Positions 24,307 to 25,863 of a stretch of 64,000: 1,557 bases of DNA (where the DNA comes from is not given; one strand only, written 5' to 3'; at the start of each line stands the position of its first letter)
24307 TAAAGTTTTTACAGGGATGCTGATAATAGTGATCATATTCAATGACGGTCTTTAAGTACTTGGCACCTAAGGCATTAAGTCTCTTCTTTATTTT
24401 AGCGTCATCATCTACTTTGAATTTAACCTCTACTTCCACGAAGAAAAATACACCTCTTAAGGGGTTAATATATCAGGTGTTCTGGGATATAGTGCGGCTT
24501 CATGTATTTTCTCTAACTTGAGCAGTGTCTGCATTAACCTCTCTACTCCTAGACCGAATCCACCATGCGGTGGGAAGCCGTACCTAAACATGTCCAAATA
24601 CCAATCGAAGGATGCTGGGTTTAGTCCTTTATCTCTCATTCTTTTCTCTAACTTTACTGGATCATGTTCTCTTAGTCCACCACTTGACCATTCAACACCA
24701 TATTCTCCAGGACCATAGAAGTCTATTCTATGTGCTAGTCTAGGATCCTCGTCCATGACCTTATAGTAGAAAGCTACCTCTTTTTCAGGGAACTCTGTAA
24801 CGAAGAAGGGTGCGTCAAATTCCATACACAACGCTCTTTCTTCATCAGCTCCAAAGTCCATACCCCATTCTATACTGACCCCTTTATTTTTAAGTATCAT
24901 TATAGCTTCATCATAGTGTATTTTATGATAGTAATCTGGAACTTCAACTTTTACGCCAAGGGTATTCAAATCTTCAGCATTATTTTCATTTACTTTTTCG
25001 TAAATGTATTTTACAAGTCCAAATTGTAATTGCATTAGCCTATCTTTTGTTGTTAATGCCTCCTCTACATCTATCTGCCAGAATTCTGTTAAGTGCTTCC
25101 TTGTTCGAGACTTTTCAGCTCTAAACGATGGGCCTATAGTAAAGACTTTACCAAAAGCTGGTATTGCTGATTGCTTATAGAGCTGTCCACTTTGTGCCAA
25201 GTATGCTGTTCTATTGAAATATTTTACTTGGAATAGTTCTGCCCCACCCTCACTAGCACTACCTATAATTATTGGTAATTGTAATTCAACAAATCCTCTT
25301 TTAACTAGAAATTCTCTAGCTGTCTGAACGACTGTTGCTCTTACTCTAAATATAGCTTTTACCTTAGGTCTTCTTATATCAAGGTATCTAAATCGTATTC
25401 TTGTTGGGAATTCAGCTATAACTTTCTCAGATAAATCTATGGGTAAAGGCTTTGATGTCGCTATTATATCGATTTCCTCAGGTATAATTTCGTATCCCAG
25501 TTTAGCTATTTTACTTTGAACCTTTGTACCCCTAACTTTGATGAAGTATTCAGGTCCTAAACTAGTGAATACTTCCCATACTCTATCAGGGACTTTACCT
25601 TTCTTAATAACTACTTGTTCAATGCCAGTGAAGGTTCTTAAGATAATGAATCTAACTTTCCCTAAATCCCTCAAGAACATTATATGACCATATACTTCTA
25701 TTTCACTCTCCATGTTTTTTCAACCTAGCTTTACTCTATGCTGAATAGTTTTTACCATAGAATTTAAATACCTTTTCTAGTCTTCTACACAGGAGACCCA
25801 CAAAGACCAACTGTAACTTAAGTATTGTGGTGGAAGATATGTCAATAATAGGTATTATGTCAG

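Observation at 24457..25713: Mosaic Asp/Asn-tRNA synthetase: AsnRS scaffold with AspRS specificity residues and a discriminating anticodon loop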

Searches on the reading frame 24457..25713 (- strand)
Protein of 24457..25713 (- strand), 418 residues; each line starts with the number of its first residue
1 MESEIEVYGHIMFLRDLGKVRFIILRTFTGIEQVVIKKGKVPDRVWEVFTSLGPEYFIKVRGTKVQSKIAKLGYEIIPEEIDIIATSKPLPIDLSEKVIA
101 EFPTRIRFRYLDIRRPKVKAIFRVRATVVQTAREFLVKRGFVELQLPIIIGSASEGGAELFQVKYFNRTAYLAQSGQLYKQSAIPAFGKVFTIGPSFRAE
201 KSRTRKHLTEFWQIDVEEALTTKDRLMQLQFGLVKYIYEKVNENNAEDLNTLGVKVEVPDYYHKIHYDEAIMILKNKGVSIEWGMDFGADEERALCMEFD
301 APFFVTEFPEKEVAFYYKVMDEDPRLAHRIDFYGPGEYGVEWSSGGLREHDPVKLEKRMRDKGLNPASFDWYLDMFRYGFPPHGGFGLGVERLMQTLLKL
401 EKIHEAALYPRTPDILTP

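Call 3: search_protein_families(library=ncbifam, proteins=[window:24457-25713:-], max_evalue=0.001)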
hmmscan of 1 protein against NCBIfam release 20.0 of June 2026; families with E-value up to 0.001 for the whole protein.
window:24457-25713:- (418 aa): 17 families
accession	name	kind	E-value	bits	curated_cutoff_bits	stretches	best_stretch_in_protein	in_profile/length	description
NF003483.0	PRK05159.1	equivalog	1.9e-126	422.5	353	1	3-418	18-438/438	aspartate--tRNA(Asn) ligase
TIGR00458.1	aspS_nondisc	equivalog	2.1e-115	386.1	368.4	1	4-418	14-428/428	aspartate--tRNA(Asn) ligase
NF003037.0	PRK03932.1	equivalog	2.1e-98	330.2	414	1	2-415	16-448/451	asparagine--tRNA ligase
TIGR00457.1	asnS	equivalog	1.6e-85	287.7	342.6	1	2-414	16-451/455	asparagine--tRNA ligase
NF005052.0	PRK06462.1-1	equivalog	8.7e-60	202.6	368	1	104-416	31-350/353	asparagine synthetase A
NF001750.0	PRK00476.1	equivalog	1.8e-53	181.7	443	2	2-248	18-272/590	aspartate--tRNA ligase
TIGR00459.1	aspS_bact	equivalog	6e-49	166.9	373.85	2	3-250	17-263/586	aspartate--tRNA ligase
NF005054.0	PRK06462.1-4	equivalog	4.6e-42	144.2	309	1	109-415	12-314/318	asparagine synthetase A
NF001756.1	PRK00484.1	subfamily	2.2e-38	132.2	468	2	3-274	52-321/488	lysine--tRNA ligase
TIGR00499.1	lysS_bact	equivalog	2.3e-35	122.2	427.6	2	3-282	54-333/496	lysine--tRNA ligase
NF009460.0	PRK12820.1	equivalog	2.5e-33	115.2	1379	2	4-238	37-291/723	bifunctional aspartyl-tRNA synthetase/aspartyl/glutamyl-tRNA amidotransferase subunit C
NF002821.0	PRK02983.1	equivalog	2.4e-27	95.3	742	2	2-235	659-893/1102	bifunctional lysylphosphatidylglycerol synthetase/lysine--tRNA ligase LysX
NF009101.0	PRK12445.1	subfamily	1.3e-21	76.8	1026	2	3-241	66-305/505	lysine--tRNA ligase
TIGR00462.1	genX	equivalog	4.6e-14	52.6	286.9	1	123-406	2-301/304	EF-P lysine aminoacylase EpmA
NF006828.0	PRK09350.1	equivalog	1e-13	51.2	264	1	121-410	15-321/325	elongation factor P--(R)-beta-lysine ligase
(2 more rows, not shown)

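Call 4: search_protein_families(library=pfam, proteins=[window:24457-25713:-], max_evalue=0.001)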
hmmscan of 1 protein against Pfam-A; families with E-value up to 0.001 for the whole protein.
window:24457-25713:- (418 aa): 2 families
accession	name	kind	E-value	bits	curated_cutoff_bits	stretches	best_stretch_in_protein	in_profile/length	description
PF00152.25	tRNA-synt_2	-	8.6e-79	265.2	25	1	104-412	4-307/308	tRNA synthetases class II (D, K and N)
PF01336.31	tRNA_anti-codon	-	1.1e-05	25.7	27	1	7-84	3-75/75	OB-fold nucleic acid binding domain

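Call 5: search_solved_structures(query=window:24457-25713:-, max_evalue=1e-10, show_alignments=3)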
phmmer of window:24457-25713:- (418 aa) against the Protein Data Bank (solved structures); distinct sequences matched with E-value up to 1e-10: 60.
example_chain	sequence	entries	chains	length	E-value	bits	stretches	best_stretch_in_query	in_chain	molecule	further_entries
1x54_A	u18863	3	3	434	4e-93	316.3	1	9-417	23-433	Asparaginyl-tRNA synthetase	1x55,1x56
3nel_A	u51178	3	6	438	8.8e-92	311.9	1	4-418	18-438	Aspartyl-tRNA synthetase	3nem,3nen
1b8a_A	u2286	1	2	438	3.5e-91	309.9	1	4-418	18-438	PROTEIN (ASPARTYL-TRNA SYNTHETASE)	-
1wyd_A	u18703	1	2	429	9.2e-81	275.6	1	8-418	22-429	hypothetical aspartyl-tRNA synthetase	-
5zg8_A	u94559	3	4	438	3e-73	250.8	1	2-412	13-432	Asparagine--tRNA ligase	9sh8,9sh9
1n9w_A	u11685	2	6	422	4.7e-61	210.7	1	3-418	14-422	aspartyl-tRNA synthetase 2 | Non-discriminating and archaeal-type aspartyl-tRNA synthetase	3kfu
3i7f_A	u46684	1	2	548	2.4e-55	191.9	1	101-418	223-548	Aspartyl-tRNA synthetase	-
6iy6_A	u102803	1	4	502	6.7e-54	187.1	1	15-418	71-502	Aspartate--tRNA ligase, cytoplasmic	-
4j15_A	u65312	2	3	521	8e-54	186.9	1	15-418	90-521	Aspartate--tRNA ligase, cytoplasmic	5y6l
2xgt_A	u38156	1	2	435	3.5e-51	178.2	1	8-412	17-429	ASPARAGINYL-TRNA SYNTHETASE, CYTOPLASMIC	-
2xti_A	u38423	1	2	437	4.8e-51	177.7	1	8-412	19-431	ASPARAGINYL-TRNA SYNTHETASE, CYTOPLASMIC, PUTATIVE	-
6od8_A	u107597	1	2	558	1.7e-50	175.9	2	9-247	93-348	Putative aspartyl-tRNA synthetase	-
8tc7_A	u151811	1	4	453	5.6e-50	174.2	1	4-417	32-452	Asparagine--tRNA ligase, cytoplasmic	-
5xix_A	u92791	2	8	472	6.5e-50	174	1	4-417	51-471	Asparagine--tRNA ligase, cytoplasmic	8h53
9w9e_A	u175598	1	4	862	1.1e-49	173.3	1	104-416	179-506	Aspartate--tRNA ligase, cytoplasmic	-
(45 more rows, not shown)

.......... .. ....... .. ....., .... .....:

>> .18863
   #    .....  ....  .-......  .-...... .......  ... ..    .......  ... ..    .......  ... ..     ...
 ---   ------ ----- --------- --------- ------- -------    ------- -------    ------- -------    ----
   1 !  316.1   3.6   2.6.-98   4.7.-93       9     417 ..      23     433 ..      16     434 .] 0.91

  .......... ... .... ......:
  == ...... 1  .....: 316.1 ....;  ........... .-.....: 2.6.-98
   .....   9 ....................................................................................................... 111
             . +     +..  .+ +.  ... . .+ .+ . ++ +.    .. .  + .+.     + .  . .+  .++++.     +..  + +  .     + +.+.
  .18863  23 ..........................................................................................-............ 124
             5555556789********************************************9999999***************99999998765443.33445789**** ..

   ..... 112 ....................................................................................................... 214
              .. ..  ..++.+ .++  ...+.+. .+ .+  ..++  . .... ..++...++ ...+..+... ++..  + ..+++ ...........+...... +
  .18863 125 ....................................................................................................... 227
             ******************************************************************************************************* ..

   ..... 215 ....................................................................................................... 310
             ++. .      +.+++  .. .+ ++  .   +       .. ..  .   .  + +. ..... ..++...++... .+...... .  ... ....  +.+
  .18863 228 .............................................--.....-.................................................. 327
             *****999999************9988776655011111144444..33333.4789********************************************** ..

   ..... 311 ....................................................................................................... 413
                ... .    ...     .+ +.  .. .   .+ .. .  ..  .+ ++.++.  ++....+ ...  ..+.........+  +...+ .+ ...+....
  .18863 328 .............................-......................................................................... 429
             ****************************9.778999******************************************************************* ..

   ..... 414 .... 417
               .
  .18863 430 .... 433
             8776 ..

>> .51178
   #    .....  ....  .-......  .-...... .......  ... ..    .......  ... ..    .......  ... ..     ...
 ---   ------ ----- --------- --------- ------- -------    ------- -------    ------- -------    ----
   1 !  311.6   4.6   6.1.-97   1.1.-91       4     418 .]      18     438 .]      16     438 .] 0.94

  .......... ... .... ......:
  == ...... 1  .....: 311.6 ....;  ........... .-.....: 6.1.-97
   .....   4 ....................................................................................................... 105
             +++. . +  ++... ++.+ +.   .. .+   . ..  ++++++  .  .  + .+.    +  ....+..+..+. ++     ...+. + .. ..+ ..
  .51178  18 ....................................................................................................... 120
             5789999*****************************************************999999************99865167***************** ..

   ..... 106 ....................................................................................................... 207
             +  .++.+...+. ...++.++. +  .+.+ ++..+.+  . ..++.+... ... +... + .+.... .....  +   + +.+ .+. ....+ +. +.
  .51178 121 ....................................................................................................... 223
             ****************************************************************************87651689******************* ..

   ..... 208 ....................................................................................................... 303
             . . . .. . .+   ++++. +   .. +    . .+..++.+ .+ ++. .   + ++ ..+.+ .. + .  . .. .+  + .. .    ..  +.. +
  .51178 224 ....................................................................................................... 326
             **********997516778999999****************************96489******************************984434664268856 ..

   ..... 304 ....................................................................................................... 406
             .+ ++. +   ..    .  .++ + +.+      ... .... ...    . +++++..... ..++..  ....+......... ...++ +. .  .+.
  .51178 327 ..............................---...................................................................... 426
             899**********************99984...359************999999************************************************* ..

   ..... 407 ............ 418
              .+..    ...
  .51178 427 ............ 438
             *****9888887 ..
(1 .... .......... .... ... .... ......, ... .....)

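Call 12: find_homologous_proteins(query=window:24457-25713:-, max_evalue=1e-30)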
Query window:24457-25713:- (418 aa): 5470 proteins with E <= 1e-30 among 8000 candidates; the best 120 are listed.
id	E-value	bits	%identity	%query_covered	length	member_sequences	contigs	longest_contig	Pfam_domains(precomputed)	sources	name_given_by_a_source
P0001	3.0e-274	928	97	100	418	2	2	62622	PF01336.32,PF00152.26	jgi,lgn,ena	-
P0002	1.0e-245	834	86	100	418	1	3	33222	PF01336.32,PF00152.26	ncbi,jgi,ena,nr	ncbi:MAG TPA: aspartate--tRNA(Asn) ligase [Desulfurococcales archaeon]|nr:aspartate--tRNA(Asn) ligas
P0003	2.6e-207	707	73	100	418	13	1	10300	PF00152.26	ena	-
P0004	2.9e-204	697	72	100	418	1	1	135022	PF01336.32,PF00152.26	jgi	-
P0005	2.9e-204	697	72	100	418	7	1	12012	PF01336.32,PF00152.26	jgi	-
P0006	9.3e-200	682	70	99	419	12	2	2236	PF01336.32,PF00152.26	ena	-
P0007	2.9e-199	681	70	100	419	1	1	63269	PF01336.32,PF00152.26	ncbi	-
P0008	5.4e-199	680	70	100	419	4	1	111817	PF01336.32,PF00152.26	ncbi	-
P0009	3.9e-195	667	69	99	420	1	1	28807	PF01336.32,PF00152.26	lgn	-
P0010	1.6e-192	659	67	100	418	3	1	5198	PF00152.26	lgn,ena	-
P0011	3.7e-192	657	68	100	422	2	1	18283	PF01336.32,PF00152.26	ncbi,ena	-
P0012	2.7e-187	641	65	100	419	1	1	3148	PF00152.26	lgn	-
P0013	7.3e-187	640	66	100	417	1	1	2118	PF01336.32,PF00152.26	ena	-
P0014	2.0e-186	639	66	100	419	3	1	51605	PF01336.32,PF00152.26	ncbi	-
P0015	1.6e-184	632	67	99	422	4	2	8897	PF01336.32,PF00152.26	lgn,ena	-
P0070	1.5e-90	323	42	99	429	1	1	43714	PF01336.32,PF00152.26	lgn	-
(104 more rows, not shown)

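Call 18: search_protein_representatives(protein=window:24457-25713:-)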
Query: 418 residues. Proteins with E-value up to 0.001 (for the whole library): 12554; up to 1e-10: 5379; up to 1e-30: 986. The best 150 are listed.
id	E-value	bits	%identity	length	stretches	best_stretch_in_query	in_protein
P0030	1.9e-178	610.6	66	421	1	3-418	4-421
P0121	1.6e-107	377.0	44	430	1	7-418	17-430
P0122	2.7e-107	376.2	46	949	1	3-418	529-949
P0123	1.2e-102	361.0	44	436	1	4-418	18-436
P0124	1.7e-94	334.0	42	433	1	4-412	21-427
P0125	3.0e-91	323.4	43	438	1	4-413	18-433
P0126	1.4e-88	314.6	43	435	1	4-416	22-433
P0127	2.1e-87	310.7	39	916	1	5-414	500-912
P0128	2.3e-87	310.6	41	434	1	4-412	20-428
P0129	2.2e-86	307.3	42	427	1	3-418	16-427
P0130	5.2e-86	306.1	39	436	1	7-418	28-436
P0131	8.7e-86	305.4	39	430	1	2-413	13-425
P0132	1.2e-85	304.9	35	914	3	108-418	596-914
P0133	2.7e-85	303.8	40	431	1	5-418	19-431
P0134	3.6e-85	303.3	43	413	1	3-413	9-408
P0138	1.7e-83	297.8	41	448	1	7-418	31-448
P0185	7.0e-66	239.8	37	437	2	9-252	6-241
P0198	3.5e-62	227.6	35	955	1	13-416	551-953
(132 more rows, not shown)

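Call 31: find_related_loci(query=A1, collection=genome_contigs, flank=6000)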
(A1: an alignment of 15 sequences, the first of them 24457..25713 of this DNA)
Query A1 (418 aa) in genome_contigs; peptide patterns used: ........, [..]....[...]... (x = any residue, [..] = any of these).
599 stretches matched a pattern (row limit reached: there are more); 587 encode a relative of the query (tblastn E <= 1e-3); the best 80 are kept; 80 distinct loci.
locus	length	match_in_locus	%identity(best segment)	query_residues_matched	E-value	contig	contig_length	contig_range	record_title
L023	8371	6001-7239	73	6-418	0e+0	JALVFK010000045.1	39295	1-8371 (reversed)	MAG: Desulfurococcales archaeon isolate A1_maxbin2_scaf2bin.023 A1_NODE_160_length_39295_cov_54.161305, whole genome sho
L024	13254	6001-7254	72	1-418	0e+0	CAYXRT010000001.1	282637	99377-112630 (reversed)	MAG TPA_asm: uncultured Desulfurococcales archaeon isolate SRP141552_co1_52 genome assembly, contig: NODE_4_length_28263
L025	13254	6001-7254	73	1-418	0e+0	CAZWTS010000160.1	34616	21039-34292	MAG TPA_asm: uncultured Desulfurococcales archaeon isolate binchicken_co219_299 genome assembly, contig: k141_138989, wh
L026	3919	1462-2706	71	5-418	0e+0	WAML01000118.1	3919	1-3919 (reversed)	MAG: Desulfurococcales archaeon isolate S139_91_esom k151_357940, whole genome shotgun sequence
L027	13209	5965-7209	71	5-418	0e+0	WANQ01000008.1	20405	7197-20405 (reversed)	MAG: Pyrodictiaceae archaeon isolate S141_63_esom k151_147956, whole genome shotgun sequence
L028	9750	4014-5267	72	1-418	0e+0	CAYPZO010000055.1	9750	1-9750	MAG TPA_asm: uncultured Desulfurococcales archaeon isolate SRP141559_co1_84 genome assembly, contig: NODE_4165_length_97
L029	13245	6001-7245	70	5-418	0e+0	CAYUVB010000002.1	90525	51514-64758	MAG TPA_asm: uncultured Desulfurococcales archaeon isolate binchicken_co6_386 genome assembly, contig: NODE_74_length_90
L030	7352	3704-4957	65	1-418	0e+0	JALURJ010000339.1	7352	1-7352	MAG: Desulfurococcales archaeon isolate S146_metabat2_scaf2bin.046 S146_NODE_8968_length_7352_cov_2.942284, whole genome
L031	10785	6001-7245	66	5-418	0e+0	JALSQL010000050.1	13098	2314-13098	MAG: Acidilobaceae archaeon isolate 356-284_metabat2_scaf2bin.137 356-284_scaffold_2467_c1, whole genome shotgun sequenc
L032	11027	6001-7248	58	7-418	6e-156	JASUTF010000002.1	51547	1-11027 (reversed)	MAG: Candidatus Iainarchaeum archaeon isolate DJKA99_ANT-F21_bin.46 scaffold_123, whole genome shotgun sequence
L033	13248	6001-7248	56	7-418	3e-153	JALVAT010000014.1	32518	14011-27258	MAG: Candidatus Micrarchaeota archaeon isolate 132-544_metabat2_scaf2bin.099 132-544_scaffold_192_c1, whole genome shotg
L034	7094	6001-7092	64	2-364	2e-152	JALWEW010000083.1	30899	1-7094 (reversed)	MAG: Acidilobaceae archaeon isolate T11_metabat1_scaf2bin.118 T11_NODE_394_length_30899_cov_2.005557, whole genome shotg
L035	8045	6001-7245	53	6-418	1e-144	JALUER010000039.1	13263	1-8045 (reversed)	MAG: Candidatus Micrarchaeota archaeon isolate S143_metabat1_scaf2bin.076 S143_NODE_2730_length_13263_cov_1.910094, whol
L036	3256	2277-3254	55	9-330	4e-116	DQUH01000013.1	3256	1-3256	MAG TPA_asm: Methanobacteriota archaeon isolate SZUA-1452 k95_323835, whole genome shotgun sequence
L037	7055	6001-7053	50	2-350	5e-111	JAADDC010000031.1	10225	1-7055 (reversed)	MAG: Candidatus Iainarchaeum archaeon isolate L_MaxBin.080 contig-127_7900, whole genome shotgun sequence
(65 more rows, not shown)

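Call 66: search_protein_families(library=pfam, proteins=[P0122, P0127, P0198, P0070, P0138, P0185], max_evalue=0.001)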
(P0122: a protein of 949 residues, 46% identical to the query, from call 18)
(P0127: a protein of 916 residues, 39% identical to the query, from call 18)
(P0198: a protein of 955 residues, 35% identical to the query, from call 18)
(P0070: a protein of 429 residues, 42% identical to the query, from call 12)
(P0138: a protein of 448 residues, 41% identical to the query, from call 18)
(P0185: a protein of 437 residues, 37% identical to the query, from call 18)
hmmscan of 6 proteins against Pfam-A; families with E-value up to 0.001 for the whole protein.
P0122 (949 aa): 4 families
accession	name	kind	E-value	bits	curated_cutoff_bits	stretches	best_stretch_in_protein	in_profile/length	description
PF02934.20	GatB_N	-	2.4e-102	342.3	23.4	1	9-294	2-277/277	GatB/GatE catalytic domain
PF00152.25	tRNA-synt_2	-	2.6e-87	293.2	25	1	629-943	3-307/308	tRNA synthetases class II (D, K and N)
PF01336.31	tRNA_anti-codon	-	1.6e-15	57.2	27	1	531-610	1-75/75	OB-fold nucleic acid binding domain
PF02637.23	GatB_Yqey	-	4.3e-06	27.1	27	1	333-479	1-146/148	GatB domain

P0127 (916 aa): 3 families
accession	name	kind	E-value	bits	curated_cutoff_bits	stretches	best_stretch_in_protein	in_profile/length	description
PF02934.20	GatB_N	-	3.4e-95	318.8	23.4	1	4-289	2-276/277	GatB/GatE catalytic domain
PF00152.25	tRNA-synt_2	-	3.6e-76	256.6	25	1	595-909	2-306/308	tRNA synthetases class II (D, K and N)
PF01336.31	tRNA_anti-codon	-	1.3e-13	51.1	27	1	500-577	1-75/75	OB-fold nucleic acid binding domain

P0198 (955 aa): 4 families
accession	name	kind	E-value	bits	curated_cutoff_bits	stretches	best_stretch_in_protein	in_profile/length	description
PF02934.20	GatB_N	-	3e-122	407.5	23.4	1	7-288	2-276/277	GatB/GatE catalytic domain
PF00152.25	tRNA-synt_2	-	3.5e-79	266.5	25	1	639-949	3-307/308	tRNA synthetases class II (D, K and N)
PF02637.23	GatB_Yqey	-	4.5e-37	127.6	27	1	328-475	1-148/148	GatB domain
PF01336.31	tRNA_anti-codon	-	2e-08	34.5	27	1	549-618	7-75/75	OB-fold nucleic acid binding domain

P0070 (429 aa): 2 families
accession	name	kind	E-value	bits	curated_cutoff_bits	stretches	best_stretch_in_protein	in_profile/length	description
PF00152.25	tRNA-synt_2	-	2.8e-79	266.8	25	1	117-423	4-307/308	tRNA synthetases class II (D, K and N)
PF01336.31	tRNA_anti-codon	-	1.7e-16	60.4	27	1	17-96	1-75/75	OB-fold nucleic acid binding domain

P0138 (448 aa): 2 families
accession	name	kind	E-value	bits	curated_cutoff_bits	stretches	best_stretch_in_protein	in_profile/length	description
PF00152.25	tRNA-synt_2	-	6e-71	239.5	25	1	128-442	3-307/308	tRNA synthetases class II (D, K and N)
PF01336.31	tRNA_anti-codon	-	6.7e-12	45.6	27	1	31-107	3-74/75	OB-fold nucleic acid binding domain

P0185 (437 aa): 2 families
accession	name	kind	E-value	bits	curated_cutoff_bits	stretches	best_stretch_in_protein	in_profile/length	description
PF00152.25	tRNA-synt_2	-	2.7e-72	243.9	25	1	96-431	7-307/308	tRNA synthetases class II (D, K and N)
PF01336.31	tRNA_anti-codon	-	1.7e-06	28.3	27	1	3-73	2-70/75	OB-fold nucleic acid binding domain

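Call 69: predict_structure(alignment_id=A1)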
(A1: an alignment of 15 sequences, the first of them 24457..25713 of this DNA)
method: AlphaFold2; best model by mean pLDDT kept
length: 418 residues; sequences in the alignment: 15
mean_pLDDT: 80.9   pTM: 0.79
mean pLDDT of the five models: 80.9, 79.9, 79.1, 77.7, 74.4
residues with pLDDT >= 90: 225; 70-90: 98; 50-70: 29; < 50: 66
segments of 3 or more residues with pLDDT < 50: 90-111, 149-175, 200-208, 412-418
pLDDT, mean of each block of 10 residues (from residue 1): 85 91 88 92 92 89 89 90 78 38 36 72 94 98 72 36 38 55 87 70 46 89 97 98 96 94 98 95 89 95 97 88 95 96 93 89 78 74 92 93 68 38
secondary structure, 60 per line:
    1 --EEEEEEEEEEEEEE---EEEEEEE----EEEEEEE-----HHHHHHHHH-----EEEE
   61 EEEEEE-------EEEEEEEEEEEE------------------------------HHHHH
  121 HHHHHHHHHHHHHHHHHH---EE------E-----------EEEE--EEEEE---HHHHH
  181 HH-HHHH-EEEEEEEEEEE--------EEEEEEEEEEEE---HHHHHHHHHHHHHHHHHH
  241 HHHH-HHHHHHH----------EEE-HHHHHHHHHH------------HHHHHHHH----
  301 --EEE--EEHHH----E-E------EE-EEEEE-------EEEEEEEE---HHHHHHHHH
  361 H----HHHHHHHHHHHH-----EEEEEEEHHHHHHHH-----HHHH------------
elements in order: E3-16 E20-26 E31-37 H43-51 E57-66 E74-85 H116-138 E162-165 E168-172 H176-182 H184-187 E189-199 E208-219 H223-244 H246-252 E263-265 H267-276 H289-296 E303-305 E329-333 E341-348 H352-361 H366-377 E383-389 H390-397 H403-406

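Call 72: fold_search(model_id=the predicted structure, library=pdb)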
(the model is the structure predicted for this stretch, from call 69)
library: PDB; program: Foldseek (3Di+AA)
matches with E <= 10: 1261; with E <= 0.001: 566
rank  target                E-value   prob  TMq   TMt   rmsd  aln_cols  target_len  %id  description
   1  3nel_A                1.4e-42  1.00  0.83  0.80   4.6       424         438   40  Aspartyl-tRNA synthetase complexed with aspartic acid (released 2010-08-04)
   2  1b8a_A                1.0e-41  1.00  0.84  0.80   4.5       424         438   40  ASPARTYL-TRNA SYNTHETASE (released 1999-02-02)
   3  1wyd_B                6.0e-40  1.00  0.84  0.82   4.4       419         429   39  Crystal Structure of Aspartyl-tRNA synthetase from Sulfolobus tokodaii (released 2006-07-04)
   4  1x54                  1.5e-39  1.00  0.85  0.82   4.3       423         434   41  Crystal structure of asparaginyl-tRNA synthetase from Pyrococcus horikoshii complexed with asparaginyl-adenylate (released 2006-05-23)
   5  1x56                  4.5e-39  1.00  0.83  0.82   4.2       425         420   38  Crystal structure of asparaginyl-tRNA synthetase from Pyrococcus horikoshii (released 2006-05-23)
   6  1wyd_A                5.7e-39  1.00  0.83  0.82   4.5       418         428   39  Crystal Structure of Aspartyl-tRNA synthetase from Sulfolobus tokodaii (released 2006-07-04)
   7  9sh8                  2.4e-38  1.00  0.83  0.80   4.5       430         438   35  Thermus thermophilus asparaginyl-tRNA synthetase with bound sulphamoyl-analogue of asparaginyl-adenylate (AsnAMS) (released 2025-09-17)
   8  9sh9_A                4.5e-38  1.00  0.79  0.76   4.7       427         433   34  Thermus thermophilus asparaginyl-tRNA synthetase dimer with bound ATP (released 2025-09-17)
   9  5zg8                  1.1e-37  1.00  0.77  0.76   4.6       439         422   31  Crystal Structure of TtNRS (released 2019-03-13)
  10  8tc8_A                1.1e-33  1.00  0.83  0.80   4.3       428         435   29  Human asparaginyl-tRNA synthetase bound to adenosine 5'-sulfamate (released 2024-02-07)
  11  8tc8_C                1.6e-33  1.00  0.83  0.80   4.4       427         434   29  Human asparaginyl-tRNA synthetase bound to adenosine 5'-sulfamate (released 2024-02-07)
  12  8h53_B                2.0e-33  1.00  0.83  0.81   4.2       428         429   28  Human asparaginyl-tRNA synthetase in complex with asparagine-AMP (released 2023-10-25)
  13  8tc9_A                2.2e-33  1.00  0.83  0.80   4.4       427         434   29  Human asparaginyl-tRNA synthetase bound to OSM-S-106 (released 2024-02-07)
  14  8tc8_B                3.9e-33  1.00  0.83  0.80   4.4       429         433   29  Human asparaginyl-tRNA synthetase bound to adenosine 5'-sulfamate (released 2024-02-07)
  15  2xti_A                5.5e-33  1.00  0.82  0.79   4.4       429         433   30  Asparaginyl-tRNA synthetase from Brugia malayi complexed with ATP:Mg and L-Asp-beta-NOH adenylate:PPi:Mg (released 2010-12-15)
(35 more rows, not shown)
